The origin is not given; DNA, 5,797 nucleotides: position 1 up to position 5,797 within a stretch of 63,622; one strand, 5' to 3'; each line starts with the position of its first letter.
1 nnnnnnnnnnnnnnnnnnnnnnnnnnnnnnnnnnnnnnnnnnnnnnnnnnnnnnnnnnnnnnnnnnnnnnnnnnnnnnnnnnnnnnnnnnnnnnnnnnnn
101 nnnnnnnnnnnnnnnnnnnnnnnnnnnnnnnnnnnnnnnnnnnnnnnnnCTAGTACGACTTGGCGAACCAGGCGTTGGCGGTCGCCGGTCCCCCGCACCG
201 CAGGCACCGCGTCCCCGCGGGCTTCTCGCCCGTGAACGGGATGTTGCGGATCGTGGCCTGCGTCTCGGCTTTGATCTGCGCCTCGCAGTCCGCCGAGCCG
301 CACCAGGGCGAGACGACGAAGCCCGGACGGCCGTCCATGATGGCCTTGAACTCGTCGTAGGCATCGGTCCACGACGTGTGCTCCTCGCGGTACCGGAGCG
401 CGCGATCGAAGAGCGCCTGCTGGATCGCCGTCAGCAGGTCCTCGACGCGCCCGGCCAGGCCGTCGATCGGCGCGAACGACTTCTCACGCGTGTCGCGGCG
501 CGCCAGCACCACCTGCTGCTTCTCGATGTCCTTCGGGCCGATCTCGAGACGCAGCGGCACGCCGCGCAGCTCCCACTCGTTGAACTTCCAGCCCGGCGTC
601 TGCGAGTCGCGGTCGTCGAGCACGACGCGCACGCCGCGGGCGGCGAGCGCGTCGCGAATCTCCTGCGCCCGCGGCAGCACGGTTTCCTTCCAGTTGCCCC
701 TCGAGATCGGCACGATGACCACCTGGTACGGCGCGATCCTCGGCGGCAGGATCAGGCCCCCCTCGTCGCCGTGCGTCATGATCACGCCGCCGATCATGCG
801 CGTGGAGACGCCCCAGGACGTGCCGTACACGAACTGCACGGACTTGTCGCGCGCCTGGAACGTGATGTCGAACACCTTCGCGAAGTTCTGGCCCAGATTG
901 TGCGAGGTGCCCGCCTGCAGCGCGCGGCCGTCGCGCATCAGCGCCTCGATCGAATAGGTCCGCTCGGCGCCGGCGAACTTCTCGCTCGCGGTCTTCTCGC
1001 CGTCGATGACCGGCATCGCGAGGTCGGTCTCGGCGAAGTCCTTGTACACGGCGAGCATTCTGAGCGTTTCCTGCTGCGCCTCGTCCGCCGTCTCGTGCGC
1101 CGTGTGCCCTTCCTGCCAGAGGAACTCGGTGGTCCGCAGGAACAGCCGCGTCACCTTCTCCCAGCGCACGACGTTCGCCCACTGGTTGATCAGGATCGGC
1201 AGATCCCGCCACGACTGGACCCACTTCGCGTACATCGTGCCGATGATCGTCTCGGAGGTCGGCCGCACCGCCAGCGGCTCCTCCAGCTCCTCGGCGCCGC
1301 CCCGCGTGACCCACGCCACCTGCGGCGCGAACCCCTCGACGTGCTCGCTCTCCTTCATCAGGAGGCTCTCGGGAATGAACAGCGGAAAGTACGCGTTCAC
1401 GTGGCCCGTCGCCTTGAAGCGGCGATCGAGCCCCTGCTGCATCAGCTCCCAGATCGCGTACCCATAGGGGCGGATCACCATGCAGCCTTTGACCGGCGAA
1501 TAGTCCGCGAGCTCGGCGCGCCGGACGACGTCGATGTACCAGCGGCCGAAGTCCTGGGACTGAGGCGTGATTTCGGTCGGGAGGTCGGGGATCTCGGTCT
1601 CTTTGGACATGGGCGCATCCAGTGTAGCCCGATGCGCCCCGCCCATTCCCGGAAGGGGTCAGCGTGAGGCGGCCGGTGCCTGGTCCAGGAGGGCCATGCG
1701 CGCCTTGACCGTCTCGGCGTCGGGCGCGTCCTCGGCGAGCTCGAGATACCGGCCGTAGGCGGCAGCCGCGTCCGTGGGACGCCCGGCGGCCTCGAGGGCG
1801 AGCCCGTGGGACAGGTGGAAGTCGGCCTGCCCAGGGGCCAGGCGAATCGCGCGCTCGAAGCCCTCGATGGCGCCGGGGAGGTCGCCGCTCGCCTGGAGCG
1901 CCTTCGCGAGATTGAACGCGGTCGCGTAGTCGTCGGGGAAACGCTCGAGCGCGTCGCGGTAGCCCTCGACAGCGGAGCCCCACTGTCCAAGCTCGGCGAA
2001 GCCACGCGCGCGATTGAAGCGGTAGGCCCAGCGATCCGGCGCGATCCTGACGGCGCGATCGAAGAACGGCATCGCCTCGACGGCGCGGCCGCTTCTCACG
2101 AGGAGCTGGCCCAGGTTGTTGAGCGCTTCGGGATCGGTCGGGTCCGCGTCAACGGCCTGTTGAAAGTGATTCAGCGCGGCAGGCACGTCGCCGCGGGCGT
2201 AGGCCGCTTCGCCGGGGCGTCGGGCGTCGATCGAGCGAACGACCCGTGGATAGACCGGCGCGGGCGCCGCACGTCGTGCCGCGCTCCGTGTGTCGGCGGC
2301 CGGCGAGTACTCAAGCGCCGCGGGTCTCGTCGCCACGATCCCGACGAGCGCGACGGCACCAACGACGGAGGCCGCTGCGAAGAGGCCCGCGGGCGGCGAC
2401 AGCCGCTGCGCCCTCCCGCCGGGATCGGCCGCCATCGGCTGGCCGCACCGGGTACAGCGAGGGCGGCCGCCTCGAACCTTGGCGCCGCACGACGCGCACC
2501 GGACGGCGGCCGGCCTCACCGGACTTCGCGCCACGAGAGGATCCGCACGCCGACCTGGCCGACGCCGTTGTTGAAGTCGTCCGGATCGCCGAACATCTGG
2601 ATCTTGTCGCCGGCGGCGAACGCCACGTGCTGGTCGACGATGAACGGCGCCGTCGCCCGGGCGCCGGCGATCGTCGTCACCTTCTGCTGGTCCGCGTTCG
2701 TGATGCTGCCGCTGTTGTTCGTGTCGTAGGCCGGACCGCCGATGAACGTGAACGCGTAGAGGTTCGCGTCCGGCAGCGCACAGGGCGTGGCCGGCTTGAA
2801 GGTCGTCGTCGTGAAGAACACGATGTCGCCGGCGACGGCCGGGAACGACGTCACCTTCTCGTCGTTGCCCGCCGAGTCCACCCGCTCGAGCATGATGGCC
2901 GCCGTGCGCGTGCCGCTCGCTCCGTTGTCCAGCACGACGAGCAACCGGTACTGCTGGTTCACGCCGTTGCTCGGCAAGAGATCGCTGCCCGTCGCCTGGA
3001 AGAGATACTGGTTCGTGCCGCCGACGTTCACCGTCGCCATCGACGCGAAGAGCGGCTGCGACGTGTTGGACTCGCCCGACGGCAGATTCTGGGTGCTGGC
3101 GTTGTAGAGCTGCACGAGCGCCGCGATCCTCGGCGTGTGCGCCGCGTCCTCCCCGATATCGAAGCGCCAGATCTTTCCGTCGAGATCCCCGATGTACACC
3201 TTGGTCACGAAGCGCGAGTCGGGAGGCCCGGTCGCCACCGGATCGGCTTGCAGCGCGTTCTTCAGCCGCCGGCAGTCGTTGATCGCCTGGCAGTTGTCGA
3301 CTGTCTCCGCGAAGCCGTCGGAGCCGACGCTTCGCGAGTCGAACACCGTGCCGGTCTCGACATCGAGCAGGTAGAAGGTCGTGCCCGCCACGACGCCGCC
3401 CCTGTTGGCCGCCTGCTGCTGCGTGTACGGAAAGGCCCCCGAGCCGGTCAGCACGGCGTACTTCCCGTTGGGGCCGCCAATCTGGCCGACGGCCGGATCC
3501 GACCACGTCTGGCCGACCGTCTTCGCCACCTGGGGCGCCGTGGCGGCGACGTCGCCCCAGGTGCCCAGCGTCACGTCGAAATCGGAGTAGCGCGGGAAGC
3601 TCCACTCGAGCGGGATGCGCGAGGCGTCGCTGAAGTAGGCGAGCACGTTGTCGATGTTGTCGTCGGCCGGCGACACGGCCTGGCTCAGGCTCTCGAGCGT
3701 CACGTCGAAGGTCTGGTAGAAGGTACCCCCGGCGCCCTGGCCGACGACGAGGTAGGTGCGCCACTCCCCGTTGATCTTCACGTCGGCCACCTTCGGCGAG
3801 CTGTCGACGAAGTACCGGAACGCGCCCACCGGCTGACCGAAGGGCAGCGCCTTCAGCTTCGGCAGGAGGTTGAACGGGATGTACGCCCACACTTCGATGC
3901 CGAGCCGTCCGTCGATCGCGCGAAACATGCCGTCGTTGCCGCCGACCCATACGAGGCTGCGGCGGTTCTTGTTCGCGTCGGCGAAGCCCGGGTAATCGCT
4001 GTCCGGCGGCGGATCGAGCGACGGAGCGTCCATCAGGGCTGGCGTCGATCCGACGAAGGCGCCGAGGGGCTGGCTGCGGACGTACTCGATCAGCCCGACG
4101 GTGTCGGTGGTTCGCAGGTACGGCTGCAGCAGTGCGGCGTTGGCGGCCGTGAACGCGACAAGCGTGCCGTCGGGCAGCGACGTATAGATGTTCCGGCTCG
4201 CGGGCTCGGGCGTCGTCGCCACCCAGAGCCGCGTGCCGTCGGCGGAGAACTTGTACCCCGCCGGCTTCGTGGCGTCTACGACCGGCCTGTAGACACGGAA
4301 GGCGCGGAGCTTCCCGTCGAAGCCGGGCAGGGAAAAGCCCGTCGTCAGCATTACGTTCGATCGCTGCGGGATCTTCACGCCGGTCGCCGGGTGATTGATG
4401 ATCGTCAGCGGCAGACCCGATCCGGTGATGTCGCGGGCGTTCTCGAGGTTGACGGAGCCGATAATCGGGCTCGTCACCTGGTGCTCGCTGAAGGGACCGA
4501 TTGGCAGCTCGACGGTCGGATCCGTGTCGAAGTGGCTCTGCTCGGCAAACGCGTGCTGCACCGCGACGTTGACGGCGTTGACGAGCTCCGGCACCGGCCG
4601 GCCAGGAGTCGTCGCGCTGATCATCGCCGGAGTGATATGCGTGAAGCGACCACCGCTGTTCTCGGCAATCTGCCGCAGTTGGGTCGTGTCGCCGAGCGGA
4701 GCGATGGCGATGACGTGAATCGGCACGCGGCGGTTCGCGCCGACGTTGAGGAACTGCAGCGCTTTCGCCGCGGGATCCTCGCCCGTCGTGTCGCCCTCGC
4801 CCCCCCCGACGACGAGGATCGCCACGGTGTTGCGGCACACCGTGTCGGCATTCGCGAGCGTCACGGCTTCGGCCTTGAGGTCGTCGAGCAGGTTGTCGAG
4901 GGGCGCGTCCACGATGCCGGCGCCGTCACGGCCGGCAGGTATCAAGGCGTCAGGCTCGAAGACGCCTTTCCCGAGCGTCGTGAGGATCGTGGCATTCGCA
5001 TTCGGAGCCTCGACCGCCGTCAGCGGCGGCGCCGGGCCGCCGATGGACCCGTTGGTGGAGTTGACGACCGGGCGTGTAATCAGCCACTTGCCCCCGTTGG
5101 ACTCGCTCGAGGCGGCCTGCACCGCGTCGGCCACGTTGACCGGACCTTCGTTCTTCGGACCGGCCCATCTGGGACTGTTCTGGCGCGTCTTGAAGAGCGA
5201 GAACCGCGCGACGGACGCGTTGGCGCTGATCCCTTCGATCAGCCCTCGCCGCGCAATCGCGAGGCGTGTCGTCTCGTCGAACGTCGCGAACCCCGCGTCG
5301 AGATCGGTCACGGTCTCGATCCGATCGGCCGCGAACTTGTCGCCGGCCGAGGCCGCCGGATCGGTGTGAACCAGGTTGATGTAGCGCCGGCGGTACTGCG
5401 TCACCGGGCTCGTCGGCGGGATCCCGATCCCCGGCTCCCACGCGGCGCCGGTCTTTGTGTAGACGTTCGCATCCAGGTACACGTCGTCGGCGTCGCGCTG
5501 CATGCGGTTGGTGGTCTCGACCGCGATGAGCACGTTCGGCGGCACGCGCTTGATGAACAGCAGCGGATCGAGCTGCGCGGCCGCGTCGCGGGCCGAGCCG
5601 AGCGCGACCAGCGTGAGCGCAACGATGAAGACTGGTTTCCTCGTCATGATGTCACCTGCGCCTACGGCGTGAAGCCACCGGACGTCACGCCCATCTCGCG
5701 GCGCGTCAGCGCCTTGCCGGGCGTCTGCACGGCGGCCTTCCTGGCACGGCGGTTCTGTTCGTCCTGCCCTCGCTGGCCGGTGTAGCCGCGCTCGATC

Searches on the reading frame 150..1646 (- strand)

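Call 10: search_protein_families(library=pfam, proteins=[window:150-1646:-], max_evalue=0.01)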
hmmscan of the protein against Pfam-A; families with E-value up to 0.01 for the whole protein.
window:150-1646:- (498 aa): 3 families
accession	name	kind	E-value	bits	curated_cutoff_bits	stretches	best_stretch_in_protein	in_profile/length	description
PF03129.25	HGTP_anticodon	-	5.7e-22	78.1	21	1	308-402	1-92/94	Anticodon binding domain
PF09180.16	ProRS-C_1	-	8.6e-22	77.5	31.5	1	430-498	1-71/71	Prolyl-tRNA synthetase, C-terminal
PF00587.30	tRNA-synt_2b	-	7.5e-17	62.4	29.3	1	120-288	6-175/179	tRNA synthetase class II core domain (G, H, P, S and T)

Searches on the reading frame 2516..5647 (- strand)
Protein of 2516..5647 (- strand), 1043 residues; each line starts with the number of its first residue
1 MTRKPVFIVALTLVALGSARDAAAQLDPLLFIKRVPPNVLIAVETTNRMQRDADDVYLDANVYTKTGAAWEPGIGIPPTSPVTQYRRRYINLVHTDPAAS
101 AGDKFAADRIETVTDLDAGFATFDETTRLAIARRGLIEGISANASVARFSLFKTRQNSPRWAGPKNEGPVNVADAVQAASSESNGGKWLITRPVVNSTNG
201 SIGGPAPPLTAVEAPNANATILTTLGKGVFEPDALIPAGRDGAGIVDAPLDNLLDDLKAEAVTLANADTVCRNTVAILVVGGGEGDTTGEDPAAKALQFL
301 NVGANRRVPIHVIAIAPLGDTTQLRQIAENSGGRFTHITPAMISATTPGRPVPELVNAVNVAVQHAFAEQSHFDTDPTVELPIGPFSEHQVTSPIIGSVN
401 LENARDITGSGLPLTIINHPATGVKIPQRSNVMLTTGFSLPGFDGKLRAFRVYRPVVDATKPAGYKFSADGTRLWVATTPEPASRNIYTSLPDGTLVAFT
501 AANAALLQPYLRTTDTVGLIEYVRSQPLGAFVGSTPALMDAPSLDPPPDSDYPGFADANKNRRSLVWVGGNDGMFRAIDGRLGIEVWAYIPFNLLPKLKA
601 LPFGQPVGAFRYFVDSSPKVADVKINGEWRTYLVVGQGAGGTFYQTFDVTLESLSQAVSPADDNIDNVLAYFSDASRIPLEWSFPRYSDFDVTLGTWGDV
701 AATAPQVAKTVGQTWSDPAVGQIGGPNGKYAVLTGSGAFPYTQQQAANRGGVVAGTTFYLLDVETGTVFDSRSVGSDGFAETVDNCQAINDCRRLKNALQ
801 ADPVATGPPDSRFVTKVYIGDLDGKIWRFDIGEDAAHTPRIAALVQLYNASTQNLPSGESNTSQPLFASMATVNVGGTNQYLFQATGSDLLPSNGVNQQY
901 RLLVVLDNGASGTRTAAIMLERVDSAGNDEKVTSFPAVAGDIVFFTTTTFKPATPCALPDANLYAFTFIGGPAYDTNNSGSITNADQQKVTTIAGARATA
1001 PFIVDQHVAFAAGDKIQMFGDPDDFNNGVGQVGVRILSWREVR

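Call 10: search_protein_families(library=pfam, proteins=[window:2516-5647:-], max_evalue=0.01)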
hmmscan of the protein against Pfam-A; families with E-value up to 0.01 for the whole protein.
window:2516-5647:- (1043 aa): 1 family
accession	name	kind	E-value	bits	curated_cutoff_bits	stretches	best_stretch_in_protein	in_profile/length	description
PF05567.17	T4P_PilY1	-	2.9e-13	49.9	28.1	2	548-650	27-149/411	PilY1 beta-propeller domain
